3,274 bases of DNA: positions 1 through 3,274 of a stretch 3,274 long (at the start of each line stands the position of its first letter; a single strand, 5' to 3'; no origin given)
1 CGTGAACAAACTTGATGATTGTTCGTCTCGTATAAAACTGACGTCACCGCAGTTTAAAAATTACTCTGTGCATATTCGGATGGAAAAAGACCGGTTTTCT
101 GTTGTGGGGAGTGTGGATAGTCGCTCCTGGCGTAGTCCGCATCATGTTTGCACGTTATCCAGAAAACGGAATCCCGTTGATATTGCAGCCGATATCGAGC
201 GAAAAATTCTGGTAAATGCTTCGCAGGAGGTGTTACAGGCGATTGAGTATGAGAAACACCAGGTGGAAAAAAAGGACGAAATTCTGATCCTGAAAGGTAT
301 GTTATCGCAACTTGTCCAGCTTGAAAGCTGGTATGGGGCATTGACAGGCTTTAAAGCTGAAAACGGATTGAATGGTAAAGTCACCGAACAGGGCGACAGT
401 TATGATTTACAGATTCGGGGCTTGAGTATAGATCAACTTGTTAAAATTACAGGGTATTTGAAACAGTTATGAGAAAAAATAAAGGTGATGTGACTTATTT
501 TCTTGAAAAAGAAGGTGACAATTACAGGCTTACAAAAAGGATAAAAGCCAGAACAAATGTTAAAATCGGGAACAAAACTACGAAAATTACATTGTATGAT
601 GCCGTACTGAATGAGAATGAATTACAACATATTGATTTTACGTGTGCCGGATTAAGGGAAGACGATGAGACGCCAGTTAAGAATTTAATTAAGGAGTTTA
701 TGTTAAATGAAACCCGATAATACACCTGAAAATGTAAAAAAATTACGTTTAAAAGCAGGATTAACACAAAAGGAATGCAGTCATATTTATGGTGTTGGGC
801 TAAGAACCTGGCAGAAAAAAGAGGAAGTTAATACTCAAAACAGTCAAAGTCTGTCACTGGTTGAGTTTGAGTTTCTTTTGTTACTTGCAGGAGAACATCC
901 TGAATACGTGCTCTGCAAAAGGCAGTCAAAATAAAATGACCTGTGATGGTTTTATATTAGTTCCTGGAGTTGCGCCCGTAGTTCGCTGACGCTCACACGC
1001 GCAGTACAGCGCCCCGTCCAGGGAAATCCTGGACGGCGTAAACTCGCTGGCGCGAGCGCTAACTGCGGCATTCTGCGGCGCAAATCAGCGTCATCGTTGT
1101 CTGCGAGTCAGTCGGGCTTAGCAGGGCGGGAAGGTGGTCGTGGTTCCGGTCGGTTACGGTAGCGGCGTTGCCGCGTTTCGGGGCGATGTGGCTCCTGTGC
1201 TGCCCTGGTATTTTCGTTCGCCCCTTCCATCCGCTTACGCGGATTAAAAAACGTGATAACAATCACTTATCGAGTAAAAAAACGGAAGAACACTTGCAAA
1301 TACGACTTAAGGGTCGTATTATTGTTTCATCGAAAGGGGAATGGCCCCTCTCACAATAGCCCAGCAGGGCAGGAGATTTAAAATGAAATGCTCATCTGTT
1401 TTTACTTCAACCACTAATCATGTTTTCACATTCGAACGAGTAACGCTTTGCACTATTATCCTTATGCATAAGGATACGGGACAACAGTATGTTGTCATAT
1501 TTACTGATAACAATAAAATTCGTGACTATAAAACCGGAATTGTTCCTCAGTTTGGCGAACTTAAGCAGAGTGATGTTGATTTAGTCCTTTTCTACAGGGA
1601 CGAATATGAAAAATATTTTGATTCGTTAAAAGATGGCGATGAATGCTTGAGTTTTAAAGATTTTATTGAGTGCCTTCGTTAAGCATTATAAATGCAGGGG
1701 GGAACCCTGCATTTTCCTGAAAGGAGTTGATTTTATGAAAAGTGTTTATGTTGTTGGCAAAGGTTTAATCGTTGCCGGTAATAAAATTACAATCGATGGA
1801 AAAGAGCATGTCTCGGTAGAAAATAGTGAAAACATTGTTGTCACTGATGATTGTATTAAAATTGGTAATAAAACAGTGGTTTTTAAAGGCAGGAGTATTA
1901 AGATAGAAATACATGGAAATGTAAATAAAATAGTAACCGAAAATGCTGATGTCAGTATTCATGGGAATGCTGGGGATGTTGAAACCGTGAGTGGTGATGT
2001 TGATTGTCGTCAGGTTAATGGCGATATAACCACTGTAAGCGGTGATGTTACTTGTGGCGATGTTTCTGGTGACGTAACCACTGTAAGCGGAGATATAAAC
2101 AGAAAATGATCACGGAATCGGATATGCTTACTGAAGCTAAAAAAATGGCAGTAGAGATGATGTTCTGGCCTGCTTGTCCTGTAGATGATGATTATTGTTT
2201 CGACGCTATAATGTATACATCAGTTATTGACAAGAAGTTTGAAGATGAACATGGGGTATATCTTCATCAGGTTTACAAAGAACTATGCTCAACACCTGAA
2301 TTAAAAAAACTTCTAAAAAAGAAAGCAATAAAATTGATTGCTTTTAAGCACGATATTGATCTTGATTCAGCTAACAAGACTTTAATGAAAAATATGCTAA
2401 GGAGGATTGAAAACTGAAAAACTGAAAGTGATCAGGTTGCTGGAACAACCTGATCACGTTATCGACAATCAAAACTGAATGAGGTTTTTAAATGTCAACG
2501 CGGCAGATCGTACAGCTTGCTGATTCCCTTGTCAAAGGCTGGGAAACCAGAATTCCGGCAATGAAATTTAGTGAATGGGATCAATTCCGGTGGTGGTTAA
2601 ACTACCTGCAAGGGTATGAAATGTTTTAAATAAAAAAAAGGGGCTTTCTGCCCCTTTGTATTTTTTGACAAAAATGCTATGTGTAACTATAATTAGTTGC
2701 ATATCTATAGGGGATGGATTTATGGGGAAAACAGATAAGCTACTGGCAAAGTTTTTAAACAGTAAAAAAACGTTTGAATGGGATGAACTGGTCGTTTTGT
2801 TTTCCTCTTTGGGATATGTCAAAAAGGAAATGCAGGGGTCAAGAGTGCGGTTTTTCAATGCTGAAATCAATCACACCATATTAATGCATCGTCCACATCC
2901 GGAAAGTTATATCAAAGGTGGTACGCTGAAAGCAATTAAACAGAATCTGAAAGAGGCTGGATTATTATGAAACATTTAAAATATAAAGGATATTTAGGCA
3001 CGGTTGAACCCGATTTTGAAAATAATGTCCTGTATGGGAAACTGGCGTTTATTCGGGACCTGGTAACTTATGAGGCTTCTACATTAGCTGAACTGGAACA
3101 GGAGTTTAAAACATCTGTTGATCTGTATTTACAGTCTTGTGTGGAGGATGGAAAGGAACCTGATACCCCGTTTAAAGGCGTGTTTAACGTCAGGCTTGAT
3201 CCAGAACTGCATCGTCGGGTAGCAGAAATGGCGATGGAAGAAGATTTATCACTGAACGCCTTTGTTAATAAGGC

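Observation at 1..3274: Mosaic, same-strand accessory architecture suggests an island of stacked small modules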

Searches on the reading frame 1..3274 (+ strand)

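Call 50: search_protein_families(proteins=[L002:810-1325:+, L002:1430-1972:+, L002:4467-4811:+], library=ncbifam, max_evalue=0.01)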
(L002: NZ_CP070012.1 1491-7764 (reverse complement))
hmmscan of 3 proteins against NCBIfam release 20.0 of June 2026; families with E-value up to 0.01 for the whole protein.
L002:810-1325:+ (171 aa): 13 families
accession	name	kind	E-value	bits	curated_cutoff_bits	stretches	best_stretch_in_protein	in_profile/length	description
TIGR02349.1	DnaJ_bact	equivalog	1.9e-10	40.6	377.2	1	9-57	5-56/354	molecular chaperone DnaJ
NF037946.1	terminal_TopJ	equivalog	8.2e-10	37.8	300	1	9-55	10-58/810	terminal organelle assembly protein TopJ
NF008035.0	PRK10767.1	subfamily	2.6e-09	36.6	338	1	7-57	7-60/374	molecular chaperone DnaJ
NF010874.0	PRK14281.1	equivalog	5.2e-09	35.7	619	1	7-64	6-65/397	chaperone protein DnaJ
NF010894.0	PRK14301.1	equivalog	1.2e-08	34.4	548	1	7-56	7-59/373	chaperone protein DnaJ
TIGR03835.1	termin_org_DnaJ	equivalog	1.5e-08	33.5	512.25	1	8-131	6-121/871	terminal organelle assembly protein TopJ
NF010885.0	PRK14292.1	equivalog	9.7e-08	31.4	585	1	9-56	7-56/371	chaperone protein DnaJ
NF010871.0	PRK14278.1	equivalog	3.3e-06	26.2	502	1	8-55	7-56/378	molecular chaperone DnaJ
NF010872.0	PRK14279.1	equivalog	6.7e-06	25.4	556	1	9-58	14-66/394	molecular chaperone DnaJ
NF010892.0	PRK14299.1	equivalog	1.6e-05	24.3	392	1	7-55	7-57/291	chaperone protein DnaJ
NF006948.0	PRK09430.1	equivalog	6.5e-05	22.7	162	1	2-36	198-232/267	co-chaperone DjlA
NF050028.1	CldAdptActJ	equivalog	6.9e-05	23.3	150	1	7-37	5-35/93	cold adaptation protein ActJcold adaptation protein ActJ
NF007618.0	PRK10266.1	equivalog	0.00046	19.7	403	1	3-57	3-59/306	curved DNA-binding protein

L002:1430-1972:+ (180 aa): 0 families

L002:4467-4811:+ (115 aa): 1 family
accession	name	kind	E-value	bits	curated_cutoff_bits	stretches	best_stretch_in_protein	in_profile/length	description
NF041551.1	YlcI_YnfO_N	subfamily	8.5e-06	25.7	30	1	74-108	6-39/42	YlcI/YnfO family protein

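Call 51: search_protein_families(proteins=[L002:810-1325:+, L002:1430-1972:+, L002:4467-4811:+], library=phrogs, max_evalue=0.01)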
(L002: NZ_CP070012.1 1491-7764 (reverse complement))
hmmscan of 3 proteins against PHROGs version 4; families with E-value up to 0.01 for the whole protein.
L002:810-1325:+ (171 aa): 8 families
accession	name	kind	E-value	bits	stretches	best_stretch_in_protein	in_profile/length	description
phrog_15863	-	unknown function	5.5e-38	132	1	17-157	155-297/312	-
phrog_13942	-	unknown function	8.7e-12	46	1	3-65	14-75/336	-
phrog_14336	-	unknown function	6.3e-09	36.6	1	1-71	1-72/363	-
phrog_7739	-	unknown function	2.2e-07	30.6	1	1-57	6-61/565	-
phrog_9210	-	unknown function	8e-07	29.9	1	5-57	150-202/204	-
phrog_11153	-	unknown function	1.1e-06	29.6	1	17-62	18-65/337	-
phrog_30451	-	unknown function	0.002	18.7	1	98-158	106-164/287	-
phrog_32056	-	unknown function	0.0042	17.9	1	20-101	58-136/221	-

L002:1430-1972:+ (180 aa): 0 families

L002:4467-4811:+ (115 aa): 6 families
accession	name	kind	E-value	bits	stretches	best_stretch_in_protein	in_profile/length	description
phrog_9151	-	moron, auxiliary metabolic gene and host takeover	1.2e-49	168.5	1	1-112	2-113/119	HicB-like antitoxin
phrog_582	-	transcription regulation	9e-05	23.7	1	72-112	59-99/105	Arc-like repressor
phrog_795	-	other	0.00028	22.2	1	73-110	20-57/116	partition protein ATPase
phrog_3180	-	transcription regulation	0.0008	20.3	1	73-111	8-46/50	Arc-like repressor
phrog_1016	-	unknown function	0.0077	17.8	0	62-112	22-72/90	-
phrog_228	-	transcription regulation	0.0092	16.7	0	73-111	13-51/251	Arc-like repressor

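Call 52: search_protein_families(proteins=[L002:810-1325:+, L002:1430-1972:+, L002:4467-4811:+], library=padloc, max_evalue=0.01)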
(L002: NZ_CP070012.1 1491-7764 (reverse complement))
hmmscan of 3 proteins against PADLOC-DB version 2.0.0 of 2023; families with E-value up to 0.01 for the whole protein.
L002:810-1325:+ (171 aa): 0 families

L002:1430-1972:+ (180 aa): 0 families

L002:4467-4811:+ (115 aa): 0 families

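Call 73: profile_search(protein=L002:1430-1969:+)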
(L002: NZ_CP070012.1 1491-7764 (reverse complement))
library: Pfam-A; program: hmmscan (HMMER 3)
A. the first sequence (180 residues): domains with independent E <= 10: 1; with E <= 0.001: 0
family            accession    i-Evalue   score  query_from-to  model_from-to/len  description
Glyco_hydro_59M   PF17387.8        0.37    11.4     109-142        45-78/116  Glycosyl hydrolase family 59 central domain

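Call 103: search_solved_structures(query=L002:1430-1969:+, max_evalue=0.1)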
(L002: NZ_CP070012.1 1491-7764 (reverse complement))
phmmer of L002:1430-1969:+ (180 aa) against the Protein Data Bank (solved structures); distinct sequences matched with E-value up to 0.1: 2.
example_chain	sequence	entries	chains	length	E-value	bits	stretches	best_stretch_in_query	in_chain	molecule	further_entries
6xu6_AI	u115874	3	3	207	0.015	18.7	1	52-110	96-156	40S ribosomal protein S8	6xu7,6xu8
4v6w_AI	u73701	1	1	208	0.015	18.7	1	52-110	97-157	40S ribosomal protein S8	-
